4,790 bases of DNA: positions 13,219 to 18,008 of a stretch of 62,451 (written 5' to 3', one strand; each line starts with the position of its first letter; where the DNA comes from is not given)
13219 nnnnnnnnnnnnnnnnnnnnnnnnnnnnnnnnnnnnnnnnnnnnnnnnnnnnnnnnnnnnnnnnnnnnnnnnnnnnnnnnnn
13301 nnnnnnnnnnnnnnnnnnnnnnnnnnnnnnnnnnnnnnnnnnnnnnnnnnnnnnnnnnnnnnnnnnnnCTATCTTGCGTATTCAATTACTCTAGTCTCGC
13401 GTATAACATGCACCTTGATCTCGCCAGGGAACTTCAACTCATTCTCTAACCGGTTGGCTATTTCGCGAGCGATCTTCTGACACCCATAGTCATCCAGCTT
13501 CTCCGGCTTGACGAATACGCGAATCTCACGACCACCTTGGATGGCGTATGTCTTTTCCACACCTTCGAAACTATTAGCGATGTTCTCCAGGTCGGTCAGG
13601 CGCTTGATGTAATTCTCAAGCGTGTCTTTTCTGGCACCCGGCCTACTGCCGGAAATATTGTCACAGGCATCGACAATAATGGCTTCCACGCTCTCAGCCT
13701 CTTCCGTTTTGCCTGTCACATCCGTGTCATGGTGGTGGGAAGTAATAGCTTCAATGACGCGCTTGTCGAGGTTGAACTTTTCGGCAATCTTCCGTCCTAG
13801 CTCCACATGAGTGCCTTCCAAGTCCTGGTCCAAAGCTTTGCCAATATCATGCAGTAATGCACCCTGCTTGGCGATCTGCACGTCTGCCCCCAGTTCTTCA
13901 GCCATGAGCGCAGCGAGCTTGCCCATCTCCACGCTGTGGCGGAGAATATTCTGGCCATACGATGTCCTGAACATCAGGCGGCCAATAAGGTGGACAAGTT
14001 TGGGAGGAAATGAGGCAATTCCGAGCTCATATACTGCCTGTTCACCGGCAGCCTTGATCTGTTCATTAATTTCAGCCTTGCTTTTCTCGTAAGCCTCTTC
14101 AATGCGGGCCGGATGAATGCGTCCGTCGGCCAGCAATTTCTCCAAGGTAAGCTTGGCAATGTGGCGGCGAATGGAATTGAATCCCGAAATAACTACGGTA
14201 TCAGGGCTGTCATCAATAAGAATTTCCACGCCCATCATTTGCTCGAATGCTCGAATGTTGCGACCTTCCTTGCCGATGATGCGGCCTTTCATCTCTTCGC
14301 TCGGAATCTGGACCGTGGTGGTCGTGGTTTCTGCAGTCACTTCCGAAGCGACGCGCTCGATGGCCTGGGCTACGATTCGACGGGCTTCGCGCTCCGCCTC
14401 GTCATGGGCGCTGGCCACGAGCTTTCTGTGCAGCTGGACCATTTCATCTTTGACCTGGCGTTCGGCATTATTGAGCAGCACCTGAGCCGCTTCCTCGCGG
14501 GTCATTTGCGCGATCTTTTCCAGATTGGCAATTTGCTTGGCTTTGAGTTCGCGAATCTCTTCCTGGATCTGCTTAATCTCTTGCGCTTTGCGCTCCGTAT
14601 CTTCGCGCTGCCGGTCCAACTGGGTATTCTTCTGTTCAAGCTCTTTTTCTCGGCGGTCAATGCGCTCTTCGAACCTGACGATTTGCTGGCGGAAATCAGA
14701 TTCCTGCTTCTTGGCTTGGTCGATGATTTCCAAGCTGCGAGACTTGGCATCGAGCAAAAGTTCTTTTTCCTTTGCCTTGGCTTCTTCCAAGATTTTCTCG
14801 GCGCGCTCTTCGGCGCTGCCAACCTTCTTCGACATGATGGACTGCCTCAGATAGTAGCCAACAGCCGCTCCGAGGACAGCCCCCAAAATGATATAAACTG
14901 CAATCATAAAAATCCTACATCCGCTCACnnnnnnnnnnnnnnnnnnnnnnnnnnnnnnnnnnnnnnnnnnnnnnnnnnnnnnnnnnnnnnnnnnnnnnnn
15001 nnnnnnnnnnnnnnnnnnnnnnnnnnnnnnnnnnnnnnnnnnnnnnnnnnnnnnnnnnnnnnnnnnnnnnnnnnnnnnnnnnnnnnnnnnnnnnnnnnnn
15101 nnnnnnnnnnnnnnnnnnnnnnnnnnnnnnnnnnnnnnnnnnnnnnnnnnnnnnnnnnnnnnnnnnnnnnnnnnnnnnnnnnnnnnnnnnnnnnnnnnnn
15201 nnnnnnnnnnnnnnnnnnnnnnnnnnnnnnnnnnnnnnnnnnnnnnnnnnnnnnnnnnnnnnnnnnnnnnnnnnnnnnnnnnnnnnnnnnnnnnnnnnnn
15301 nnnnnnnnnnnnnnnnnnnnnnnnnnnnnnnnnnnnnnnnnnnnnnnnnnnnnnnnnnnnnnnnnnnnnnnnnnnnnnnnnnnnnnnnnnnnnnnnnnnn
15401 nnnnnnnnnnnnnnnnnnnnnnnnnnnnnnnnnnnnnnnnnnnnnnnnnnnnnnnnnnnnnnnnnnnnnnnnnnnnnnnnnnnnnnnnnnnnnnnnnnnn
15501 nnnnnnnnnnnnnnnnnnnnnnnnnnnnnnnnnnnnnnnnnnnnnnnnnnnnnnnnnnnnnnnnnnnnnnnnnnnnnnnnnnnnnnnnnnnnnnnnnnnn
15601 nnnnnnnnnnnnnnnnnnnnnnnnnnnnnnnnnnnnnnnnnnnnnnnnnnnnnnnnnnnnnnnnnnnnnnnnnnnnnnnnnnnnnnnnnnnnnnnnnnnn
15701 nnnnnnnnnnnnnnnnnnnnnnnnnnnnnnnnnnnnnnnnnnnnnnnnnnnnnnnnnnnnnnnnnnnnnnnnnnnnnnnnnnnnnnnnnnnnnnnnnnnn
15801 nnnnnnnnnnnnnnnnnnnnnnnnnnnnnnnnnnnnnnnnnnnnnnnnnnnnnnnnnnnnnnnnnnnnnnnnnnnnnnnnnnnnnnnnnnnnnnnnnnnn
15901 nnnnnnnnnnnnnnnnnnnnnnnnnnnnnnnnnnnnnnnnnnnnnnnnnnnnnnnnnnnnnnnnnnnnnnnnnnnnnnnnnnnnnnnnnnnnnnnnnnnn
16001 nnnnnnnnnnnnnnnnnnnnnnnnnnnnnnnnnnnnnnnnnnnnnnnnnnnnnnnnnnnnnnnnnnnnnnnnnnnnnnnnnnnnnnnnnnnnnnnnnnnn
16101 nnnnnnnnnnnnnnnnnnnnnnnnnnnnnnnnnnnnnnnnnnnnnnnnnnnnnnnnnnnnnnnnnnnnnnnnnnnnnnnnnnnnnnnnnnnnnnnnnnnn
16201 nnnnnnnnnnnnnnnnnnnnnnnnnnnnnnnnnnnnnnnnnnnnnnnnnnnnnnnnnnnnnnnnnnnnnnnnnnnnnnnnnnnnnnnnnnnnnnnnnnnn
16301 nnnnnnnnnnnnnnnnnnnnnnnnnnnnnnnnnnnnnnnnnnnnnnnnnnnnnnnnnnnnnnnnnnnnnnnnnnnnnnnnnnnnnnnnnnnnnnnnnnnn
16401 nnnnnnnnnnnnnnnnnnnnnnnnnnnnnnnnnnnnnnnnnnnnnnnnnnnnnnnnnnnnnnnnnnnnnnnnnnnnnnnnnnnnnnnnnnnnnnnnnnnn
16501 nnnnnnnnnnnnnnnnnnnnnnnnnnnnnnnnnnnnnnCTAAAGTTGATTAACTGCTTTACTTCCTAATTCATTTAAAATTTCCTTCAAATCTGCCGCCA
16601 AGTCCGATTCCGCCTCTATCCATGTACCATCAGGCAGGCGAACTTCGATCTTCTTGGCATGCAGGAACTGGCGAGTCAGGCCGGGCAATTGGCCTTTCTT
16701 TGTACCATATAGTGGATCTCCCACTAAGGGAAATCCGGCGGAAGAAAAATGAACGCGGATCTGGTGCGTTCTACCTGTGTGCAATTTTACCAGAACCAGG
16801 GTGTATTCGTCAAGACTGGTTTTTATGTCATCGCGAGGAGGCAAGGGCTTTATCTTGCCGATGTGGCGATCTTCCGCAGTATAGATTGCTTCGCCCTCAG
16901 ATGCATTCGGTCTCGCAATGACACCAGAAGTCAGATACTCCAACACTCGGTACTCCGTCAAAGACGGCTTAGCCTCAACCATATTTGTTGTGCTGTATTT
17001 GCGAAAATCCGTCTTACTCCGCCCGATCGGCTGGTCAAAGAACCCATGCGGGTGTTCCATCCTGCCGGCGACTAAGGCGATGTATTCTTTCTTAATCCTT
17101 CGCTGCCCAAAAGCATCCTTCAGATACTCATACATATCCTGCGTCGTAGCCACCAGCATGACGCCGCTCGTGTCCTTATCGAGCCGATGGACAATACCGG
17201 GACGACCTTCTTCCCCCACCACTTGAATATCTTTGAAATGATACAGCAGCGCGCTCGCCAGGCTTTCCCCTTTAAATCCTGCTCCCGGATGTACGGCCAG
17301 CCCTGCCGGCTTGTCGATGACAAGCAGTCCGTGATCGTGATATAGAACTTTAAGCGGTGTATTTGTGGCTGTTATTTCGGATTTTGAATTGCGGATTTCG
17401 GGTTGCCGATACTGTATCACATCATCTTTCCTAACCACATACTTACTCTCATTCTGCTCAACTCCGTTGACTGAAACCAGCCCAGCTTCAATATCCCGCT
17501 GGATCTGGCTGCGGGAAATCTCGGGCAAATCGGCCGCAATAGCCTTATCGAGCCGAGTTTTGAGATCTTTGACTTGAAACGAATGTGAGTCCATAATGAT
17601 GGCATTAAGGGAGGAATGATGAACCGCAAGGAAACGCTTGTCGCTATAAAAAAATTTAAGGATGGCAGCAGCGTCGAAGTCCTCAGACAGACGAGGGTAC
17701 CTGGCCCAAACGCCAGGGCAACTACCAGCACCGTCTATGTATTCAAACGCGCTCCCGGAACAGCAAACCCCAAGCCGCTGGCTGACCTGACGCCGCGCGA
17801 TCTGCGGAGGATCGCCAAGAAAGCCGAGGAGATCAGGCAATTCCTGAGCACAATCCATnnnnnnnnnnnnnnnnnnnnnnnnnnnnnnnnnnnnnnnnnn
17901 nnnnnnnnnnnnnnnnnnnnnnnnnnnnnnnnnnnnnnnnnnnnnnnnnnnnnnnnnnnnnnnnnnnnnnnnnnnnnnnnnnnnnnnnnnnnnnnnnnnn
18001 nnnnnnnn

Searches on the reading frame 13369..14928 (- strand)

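Call 78: search_protein_families(library=pfam, proteins=[window:13369-14928:-], max_evalue=0.00001)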
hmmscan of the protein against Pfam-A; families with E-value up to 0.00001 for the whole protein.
window:13369-14928:- (519 aa): 3 families
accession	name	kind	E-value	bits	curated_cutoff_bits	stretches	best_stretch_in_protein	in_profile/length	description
PF12072.13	RNase_Y_N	-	8.8e-33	113.9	32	1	9-196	2-200/201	RNase Y N-terminal region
PF01966.28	HD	-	3.3e-19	69.7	22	1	329-426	2-114/116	HD domain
PF00013.35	KH_1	-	2e-09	37.5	21.5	1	203-262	1-64/66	KH domain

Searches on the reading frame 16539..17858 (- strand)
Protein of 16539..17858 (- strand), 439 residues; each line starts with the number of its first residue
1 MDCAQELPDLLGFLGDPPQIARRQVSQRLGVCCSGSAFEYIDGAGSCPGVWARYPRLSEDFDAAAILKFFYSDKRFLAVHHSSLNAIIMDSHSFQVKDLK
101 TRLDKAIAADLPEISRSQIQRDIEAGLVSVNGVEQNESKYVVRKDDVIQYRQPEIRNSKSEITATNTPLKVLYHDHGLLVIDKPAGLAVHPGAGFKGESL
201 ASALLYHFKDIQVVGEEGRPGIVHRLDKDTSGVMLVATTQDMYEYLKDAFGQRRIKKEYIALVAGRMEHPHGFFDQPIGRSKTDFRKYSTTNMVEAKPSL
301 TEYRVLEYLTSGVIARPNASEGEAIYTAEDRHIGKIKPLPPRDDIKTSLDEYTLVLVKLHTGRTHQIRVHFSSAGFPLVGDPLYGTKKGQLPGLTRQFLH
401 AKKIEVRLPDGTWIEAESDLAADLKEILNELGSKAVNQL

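Call 78: search_protein_families(library=pfam, proteins=[window:16539-17858:-], max_evalue=0.00001)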
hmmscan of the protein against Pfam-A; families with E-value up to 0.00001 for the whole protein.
window:16539-17858:- (439 aa): 2 families
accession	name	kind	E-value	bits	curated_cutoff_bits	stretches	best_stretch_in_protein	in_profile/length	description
PF00849.27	PseudoU_synth_2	-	9.5e-32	110.8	26.8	1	178-373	2-152/152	RNA pseudouridylate synthase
PF01479.30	S4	-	3.1e-09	36.9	22.8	1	102-148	2-48/48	S4 domain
